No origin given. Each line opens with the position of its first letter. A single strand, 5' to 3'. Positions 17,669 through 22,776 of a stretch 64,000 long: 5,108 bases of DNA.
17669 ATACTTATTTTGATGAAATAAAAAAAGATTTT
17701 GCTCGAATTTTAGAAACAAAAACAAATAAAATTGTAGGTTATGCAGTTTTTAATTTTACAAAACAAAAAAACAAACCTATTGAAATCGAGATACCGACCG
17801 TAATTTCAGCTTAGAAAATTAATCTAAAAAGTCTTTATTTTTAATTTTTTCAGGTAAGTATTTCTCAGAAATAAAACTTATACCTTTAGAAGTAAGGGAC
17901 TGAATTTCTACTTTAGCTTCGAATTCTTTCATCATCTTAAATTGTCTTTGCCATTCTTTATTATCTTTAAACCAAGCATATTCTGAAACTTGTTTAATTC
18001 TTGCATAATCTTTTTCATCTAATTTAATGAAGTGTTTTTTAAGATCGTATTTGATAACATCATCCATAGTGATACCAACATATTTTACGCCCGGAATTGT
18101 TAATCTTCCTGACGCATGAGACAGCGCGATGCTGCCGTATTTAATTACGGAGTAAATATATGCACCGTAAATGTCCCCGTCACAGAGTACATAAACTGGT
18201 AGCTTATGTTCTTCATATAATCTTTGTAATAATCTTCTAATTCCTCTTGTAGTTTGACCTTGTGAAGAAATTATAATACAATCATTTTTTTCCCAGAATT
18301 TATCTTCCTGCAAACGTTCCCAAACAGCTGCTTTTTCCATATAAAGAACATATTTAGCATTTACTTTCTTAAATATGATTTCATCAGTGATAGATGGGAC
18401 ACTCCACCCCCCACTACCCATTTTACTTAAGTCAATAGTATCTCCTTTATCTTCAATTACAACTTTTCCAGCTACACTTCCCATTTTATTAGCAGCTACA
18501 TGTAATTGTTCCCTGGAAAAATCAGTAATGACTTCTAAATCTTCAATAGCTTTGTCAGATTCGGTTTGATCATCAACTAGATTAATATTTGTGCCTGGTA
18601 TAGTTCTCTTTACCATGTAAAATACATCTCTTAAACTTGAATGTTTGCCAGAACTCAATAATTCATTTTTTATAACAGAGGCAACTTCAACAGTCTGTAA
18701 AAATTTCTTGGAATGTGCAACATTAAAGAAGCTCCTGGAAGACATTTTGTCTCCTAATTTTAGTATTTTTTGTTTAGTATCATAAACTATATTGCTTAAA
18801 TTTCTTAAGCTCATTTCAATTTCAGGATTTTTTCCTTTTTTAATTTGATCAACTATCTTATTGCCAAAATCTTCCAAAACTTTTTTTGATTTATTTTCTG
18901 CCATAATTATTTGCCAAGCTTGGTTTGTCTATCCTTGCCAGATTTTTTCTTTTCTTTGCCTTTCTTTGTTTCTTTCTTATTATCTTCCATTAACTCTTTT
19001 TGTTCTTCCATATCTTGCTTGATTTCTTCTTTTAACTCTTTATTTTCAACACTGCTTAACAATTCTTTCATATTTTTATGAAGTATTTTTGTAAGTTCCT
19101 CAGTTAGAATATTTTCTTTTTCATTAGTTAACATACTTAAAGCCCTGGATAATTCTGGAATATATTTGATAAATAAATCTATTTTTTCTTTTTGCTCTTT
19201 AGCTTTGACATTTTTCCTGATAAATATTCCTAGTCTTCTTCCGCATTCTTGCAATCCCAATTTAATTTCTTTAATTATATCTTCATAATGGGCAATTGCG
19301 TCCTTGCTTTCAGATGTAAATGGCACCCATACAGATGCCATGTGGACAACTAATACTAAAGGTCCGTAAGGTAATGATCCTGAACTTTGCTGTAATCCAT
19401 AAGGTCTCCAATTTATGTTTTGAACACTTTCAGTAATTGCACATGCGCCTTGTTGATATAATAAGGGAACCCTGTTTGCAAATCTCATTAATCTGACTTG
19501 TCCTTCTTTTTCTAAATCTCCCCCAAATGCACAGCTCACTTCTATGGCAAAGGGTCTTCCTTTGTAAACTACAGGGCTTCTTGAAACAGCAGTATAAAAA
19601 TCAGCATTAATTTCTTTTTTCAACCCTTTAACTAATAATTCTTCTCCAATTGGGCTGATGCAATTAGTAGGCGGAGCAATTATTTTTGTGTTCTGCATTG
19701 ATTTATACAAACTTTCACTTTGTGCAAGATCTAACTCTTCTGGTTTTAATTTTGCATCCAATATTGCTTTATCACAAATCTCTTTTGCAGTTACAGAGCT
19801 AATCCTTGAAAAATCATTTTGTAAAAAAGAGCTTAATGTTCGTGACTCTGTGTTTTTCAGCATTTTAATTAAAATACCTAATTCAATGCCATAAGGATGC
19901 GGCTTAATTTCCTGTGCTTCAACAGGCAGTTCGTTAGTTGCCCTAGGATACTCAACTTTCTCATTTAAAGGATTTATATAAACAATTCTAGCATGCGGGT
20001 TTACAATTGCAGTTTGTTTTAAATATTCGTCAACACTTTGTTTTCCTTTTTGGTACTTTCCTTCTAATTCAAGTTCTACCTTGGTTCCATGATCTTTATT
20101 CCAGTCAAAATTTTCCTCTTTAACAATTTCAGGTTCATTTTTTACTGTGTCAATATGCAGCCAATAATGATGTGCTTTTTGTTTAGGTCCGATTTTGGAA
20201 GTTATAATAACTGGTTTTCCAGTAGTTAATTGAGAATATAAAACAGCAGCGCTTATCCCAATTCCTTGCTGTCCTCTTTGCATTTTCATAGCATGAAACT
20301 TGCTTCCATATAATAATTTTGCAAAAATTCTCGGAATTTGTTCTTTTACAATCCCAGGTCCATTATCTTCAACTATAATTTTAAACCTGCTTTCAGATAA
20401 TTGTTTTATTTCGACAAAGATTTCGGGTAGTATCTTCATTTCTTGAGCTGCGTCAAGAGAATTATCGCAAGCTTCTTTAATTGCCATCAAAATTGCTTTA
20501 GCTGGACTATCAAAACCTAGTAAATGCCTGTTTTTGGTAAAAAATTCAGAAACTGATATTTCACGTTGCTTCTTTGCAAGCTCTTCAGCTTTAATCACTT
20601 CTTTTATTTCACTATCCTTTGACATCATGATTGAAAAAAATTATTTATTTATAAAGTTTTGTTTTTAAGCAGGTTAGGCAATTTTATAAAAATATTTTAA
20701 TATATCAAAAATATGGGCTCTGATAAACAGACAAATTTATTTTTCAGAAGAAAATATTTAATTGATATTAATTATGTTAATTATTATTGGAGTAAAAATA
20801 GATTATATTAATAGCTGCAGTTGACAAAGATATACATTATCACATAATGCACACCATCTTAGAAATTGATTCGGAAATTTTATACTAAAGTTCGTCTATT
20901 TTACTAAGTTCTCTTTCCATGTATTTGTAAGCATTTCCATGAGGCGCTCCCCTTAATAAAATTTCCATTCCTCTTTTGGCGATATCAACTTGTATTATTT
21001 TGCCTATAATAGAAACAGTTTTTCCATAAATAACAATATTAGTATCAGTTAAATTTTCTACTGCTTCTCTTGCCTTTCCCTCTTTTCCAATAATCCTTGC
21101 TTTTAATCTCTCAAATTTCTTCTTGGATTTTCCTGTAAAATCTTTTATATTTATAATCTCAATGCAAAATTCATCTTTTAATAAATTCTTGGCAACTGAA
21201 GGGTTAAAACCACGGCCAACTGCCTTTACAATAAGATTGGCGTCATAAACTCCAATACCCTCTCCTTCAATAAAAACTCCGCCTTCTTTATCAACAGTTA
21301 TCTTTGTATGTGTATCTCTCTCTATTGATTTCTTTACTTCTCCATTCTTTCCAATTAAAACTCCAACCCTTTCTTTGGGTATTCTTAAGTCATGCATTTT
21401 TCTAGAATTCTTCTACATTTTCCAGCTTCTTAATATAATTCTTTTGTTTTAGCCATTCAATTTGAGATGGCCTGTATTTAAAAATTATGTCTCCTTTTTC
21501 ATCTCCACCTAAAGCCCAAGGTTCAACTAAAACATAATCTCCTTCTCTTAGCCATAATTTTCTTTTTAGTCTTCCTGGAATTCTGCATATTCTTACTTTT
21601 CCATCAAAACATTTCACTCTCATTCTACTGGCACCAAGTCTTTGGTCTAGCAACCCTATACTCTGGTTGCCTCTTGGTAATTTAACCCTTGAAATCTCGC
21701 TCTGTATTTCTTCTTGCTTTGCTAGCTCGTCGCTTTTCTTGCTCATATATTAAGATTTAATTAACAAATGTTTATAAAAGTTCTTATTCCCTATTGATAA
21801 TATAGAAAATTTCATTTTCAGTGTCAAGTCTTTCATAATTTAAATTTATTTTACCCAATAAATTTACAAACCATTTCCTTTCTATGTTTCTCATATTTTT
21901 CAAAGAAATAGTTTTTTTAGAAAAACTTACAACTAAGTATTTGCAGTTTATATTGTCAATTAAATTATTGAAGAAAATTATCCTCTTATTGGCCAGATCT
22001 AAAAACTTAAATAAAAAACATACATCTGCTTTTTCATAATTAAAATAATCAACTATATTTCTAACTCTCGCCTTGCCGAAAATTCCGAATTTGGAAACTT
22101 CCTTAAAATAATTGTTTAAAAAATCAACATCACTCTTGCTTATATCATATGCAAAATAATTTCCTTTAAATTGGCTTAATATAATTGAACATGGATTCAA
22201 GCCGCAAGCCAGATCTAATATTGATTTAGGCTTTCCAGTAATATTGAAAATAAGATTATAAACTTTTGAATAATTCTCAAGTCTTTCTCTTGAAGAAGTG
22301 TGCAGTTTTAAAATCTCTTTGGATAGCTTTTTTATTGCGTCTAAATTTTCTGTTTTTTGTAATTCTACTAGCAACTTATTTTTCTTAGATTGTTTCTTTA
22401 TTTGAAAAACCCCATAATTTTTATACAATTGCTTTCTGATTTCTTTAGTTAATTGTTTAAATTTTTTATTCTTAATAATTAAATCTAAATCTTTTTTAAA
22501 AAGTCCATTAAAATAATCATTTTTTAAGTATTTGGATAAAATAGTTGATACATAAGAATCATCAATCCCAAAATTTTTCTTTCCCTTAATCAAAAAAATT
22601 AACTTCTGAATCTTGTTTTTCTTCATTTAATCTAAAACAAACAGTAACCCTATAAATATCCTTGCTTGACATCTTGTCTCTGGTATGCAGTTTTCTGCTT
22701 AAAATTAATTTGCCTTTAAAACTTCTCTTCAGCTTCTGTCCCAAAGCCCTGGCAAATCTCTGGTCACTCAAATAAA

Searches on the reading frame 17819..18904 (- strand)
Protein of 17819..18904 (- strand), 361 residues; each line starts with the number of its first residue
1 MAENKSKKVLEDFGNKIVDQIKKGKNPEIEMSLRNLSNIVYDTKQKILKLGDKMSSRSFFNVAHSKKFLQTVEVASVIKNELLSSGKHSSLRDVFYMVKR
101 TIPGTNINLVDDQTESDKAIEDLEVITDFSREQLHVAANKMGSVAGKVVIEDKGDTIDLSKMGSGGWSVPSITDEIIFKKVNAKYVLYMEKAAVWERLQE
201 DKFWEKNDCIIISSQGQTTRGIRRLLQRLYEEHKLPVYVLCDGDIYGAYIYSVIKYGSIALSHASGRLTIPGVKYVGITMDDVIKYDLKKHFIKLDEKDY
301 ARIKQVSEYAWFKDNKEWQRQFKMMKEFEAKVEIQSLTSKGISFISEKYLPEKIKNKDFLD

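Call 66: search_protein_families(library=pfam, proteins=[window:17819-18904:-], max_evalue=0.0001)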
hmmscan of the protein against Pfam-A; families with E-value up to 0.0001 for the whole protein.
window:17819-18904:- (361 aa): 3 families
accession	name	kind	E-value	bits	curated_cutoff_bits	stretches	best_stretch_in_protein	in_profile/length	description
PF21180.3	TOP6A-Spo11_Toprim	-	9.6e-57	192.1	24.1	1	185-354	1-170/170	Topoisomerase 6 subunit A/Spo11, Toprim domain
PF04406.19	TP6A_N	-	4.4e-16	58.9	26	1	66-136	1-62/62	Type IIB DNA topoisomerase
PF20768.2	Topo_VI_alpha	-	3e-07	30.6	23.6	1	142-181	5-49/50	All-beta domain in DNA topoisomerase VI alpha subunit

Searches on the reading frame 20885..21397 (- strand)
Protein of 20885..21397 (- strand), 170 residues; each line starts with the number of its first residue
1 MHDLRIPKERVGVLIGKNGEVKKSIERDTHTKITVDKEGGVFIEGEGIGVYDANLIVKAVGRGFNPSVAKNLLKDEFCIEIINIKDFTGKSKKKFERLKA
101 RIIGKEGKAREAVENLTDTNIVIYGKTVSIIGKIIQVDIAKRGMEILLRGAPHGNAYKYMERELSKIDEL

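Call 67: search_protein_families(library=pfam, proteins=[window:20885-21397:-], max_evalue=0.0001)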
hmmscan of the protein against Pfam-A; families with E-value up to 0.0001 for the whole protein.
window:20885-21397:- (170 aa): 3 families
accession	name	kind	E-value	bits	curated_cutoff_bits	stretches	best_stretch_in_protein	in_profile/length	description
PF21800.4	KH_KRR1_2nd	-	4e-14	52.8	27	1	78-139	2-62/91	KRR1 small subunit processome component, second KH domain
PF22891.2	KH_PNO1_2nd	-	5e-11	43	27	1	79-160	2-83/90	Eukaryotic type KH-domain (KH-domain type I) (327.11.2)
PF00013.35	KH_1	-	1.9e-10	40.8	21.5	1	4-51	4-58/66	KH domain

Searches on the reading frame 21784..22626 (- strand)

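Call 67: search_protein_families(library=pfam, proteins=[window:21784-22626:-], max_evalue=0.0001)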
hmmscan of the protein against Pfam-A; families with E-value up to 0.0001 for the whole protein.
window:21784-22626:- (280 aa): 1 family
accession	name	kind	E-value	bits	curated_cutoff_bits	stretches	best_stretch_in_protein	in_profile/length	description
PF07091.17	FmrO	-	1.2e-17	64.6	27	1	60-241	32-217/255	Ribosomal RNA methyltransferase (FmrO)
